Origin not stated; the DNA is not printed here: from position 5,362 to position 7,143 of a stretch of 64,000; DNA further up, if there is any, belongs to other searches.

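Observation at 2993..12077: Six-gene operon with 48 heme-binding motifs: a complete inner-membrane-to-surface porin-cytochrome conduit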

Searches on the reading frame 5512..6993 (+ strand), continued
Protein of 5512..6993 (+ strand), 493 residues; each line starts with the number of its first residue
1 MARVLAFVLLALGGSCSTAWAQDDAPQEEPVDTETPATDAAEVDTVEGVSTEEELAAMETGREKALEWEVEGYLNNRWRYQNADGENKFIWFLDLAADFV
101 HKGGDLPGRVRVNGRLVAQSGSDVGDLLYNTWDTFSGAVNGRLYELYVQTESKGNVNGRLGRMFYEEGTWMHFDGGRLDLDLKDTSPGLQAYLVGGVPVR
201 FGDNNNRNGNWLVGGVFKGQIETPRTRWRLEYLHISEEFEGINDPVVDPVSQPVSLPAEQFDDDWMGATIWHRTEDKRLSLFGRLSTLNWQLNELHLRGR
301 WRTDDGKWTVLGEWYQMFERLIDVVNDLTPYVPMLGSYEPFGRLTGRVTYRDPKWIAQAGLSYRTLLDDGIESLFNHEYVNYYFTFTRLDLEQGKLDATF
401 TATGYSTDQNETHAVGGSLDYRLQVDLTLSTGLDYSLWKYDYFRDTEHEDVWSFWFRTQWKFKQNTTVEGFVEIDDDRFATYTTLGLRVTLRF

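Call 54: search_protein_representatives(alignment_id=A1)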
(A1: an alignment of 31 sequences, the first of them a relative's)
Query: 31 sequences, 489 profile positions. Proteins with E-value up to 0.001 (for the whole library): 669; up to 1e-10: 499; up to 1e-30: 275. The best 150 are listed.
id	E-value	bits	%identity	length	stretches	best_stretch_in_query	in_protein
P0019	8.6e-224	760.3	-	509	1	3-489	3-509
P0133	4.8e-186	635.8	-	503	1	7-489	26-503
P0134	1.4e-170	584.8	-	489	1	7-489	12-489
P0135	3.3e-169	580.2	-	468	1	26-489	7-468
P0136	2.1e-162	557.8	-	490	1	16-489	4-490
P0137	4.5e-155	533.6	-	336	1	155-489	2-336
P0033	7.6e-152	523.0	-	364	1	7-370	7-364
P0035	4.7e-125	434.6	-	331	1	97-350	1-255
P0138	6.6e-79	282.4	-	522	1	27-489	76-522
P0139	5.4e-69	249.7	-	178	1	312-489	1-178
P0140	1.4e-66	241.7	-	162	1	329-489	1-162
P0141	5.9e-63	229.8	-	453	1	55-489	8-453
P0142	6.4e-63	229.7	-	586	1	19-487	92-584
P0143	1.1e-60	222.3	-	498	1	7-489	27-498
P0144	2.2e-60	221.3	-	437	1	64-489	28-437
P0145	1.1e-59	219.0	-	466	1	37-489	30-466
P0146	1.9e-59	218.2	-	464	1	38-489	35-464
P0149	7.5e-59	216.3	-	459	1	25-489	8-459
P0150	1.7e-58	215.1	-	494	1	10-489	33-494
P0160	3.3e-56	207.5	-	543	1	7-486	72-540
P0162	1.2e-54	202.4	-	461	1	42-489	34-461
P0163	3.0e-54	201.1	-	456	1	53-486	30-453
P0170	3.4e-53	197.6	-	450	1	57-489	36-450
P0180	4.7e-52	193.9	-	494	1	7-489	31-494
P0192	1.5e-50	188.9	-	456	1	65-489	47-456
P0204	9.9e-49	182.9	-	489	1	13-489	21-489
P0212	6.6e-48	180.2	-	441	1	65-489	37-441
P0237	1.9e-44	168.7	-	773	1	11-479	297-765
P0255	5.1e-43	164.1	-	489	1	9-489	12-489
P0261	1.5e-42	162.5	-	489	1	7-489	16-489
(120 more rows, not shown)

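Call 56: list_cluster_members(proteins=[P0138, P0142, P0143, P0150, P0160, P0180, P0204, P0237, P0255, P0261])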
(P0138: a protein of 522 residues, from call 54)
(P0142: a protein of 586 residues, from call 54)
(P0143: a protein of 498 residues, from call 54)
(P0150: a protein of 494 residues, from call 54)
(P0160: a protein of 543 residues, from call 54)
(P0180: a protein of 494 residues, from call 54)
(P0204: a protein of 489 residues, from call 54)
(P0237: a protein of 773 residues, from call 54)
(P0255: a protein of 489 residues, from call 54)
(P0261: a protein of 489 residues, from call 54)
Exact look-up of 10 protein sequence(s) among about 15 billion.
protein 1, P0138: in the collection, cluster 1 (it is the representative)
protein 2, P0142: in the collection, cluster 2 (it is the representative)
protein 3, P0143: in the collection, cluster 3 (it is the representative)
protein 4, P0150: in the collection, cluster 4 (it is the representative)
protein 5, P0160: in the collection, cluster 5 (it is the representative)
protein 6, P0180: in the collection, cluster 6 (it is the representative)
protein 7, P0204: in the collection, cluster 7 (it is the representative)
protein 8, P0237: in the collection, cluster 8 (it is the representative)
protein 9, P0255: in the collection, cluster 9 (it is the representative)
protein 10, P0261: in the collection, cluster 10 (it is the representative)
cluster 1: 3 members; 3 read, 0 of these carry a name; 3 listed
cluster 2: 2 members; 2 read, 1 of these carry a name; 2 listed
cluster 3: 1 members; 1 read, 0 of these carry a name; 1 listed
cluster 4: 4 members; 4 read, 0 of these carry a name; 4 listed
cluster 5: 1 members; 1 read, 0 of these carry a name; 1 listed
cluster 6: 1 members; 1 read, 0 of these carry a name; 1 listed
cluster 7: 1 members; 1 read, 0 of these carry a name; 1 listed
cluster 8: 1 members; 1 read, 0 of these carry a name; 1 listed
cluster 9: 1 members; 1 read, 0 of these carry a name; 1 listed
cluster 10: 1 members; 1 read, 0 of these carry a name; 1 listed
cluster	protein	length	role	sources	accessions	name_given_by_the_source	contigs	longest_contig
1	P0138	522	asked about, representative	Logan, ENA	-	-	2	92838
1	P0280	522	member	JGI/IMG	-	-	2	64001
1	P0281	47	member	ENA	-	-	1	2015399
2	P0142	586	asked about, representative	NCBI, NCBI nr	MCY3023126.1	MAG: hypothetical protein NTW87_29470 [Planctomycetota bacterium] | hypothetical protein [Planctomycetota bacterium]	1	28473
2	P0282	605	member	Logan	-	-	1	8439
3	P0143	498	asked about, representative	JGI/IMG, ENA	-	-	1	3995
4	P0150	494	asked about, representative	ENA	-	-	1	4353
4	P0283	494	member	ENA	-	-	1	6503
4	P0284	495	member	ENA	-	-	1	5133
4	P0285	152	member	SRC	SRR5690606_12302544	-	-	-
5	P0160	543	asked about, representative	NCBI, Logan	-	-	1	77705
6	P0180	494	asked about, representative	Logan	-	-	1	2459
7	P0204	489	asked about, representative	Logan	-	-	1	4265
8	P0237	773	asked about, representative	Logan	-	-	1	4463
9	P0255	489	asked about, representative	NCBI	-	-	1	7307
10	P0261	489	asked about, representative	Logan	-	-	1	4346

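Call 57: search_solved_structures(query=A1, max_evalue=10)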
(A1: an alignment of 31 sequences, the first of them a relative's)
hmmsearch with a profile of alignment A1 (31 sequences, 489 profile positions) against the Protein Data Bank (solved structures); distinct sequences matched with E-value up to 10: 3.
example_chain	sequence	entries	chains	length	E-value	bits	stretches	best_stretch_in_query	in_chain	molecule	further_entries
9unw_D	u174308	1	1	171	0.72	11.8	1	24-118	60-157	Programmed cell death protein 5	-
6giq_F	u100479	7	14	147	7.5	8.4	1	9-79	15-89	QCR6 isoform 1 | Cytochrome b-c1 complex subunit 6 | CYTOCHROME B-C1 COMPLEX SUBUNIT 6; SYNONYM: COMPLEX III SUBUNIT 6,COMPLEX III SUBUNIT VI,C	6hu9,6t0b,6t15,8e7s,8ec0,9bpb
3cx5_F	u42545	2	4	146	9.1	8.2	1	9-79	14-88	Cytochrome b-c1 complex subunit 6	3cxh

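Call 70: list_cluster_members(proteins=[P0141, P0144, P0145, P0146, P0149, P0162, P0163, P0170, P0192, P0212])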
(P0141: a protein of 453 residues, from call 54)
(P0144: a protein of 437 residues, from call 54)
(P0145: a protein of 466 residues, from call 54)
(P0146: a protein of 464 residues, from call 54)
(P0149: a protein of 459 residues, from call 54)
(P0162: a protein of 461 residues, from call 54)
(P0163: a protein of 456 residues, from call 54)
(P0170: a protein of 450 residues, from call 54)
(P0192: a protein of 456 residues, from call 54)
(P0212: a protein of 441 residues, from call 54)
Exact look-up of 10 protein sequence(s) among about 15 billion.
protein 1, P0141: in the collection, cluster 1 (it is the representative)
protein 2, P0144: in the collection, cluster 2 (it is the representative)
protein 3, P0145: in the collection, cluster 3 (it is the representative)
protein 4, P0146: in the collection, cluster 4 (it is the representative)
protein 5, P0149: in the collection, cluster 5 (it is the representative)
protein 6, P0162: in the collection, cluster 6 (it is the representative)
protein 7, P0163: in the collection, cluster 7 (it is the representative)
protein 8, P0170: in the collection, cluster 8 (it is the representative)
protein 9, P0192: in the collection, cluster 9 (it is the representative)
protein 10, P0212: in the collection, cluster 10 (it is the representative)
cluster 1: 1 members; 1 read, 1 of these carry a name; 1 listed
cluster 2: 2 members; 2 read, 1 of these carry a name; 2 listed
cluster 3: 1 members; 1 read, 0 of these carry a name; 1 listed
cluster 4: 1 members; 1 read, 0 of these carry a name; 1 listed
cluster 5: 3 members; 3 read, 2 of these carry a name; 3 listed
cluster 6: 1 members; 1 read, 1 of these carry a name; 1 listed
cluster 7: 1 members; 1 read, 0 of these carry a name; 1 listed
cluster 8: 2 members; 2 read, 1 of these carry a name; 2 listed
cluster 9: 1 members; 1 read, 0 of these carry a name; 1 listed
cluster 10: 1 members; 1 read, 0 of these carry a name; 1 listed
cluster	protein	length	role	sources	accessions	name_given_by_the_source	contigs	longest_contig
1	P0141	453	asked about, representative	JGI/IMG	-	hypothetical protein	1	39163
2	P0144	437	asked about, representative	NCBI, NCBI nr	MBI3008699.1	MAG: hypothetical protein HYY56_04200 [Candidatus Omnitrophica bacterium] | hypothetical protein [Candidatus Omnitrophota bacterium]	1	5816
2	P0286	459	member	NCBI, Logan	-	-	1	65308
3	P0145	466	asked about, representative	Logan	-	-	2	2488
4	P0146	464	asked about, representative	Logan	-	-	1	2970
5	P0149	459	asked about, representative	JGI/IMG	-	hypothetical protein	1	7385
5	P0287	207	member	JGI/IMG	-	hypothetical protein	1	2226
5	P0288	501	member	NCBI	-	-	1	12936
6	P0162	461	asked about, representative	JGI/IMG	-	hypothetical protein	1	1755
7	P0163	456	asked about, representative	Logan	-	-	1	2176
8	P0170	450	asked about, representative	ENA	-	-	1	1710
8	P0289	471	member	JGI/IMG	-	hypothetical protein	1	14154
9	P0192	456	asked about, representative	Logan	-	-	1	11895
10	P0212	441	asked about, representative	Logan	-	-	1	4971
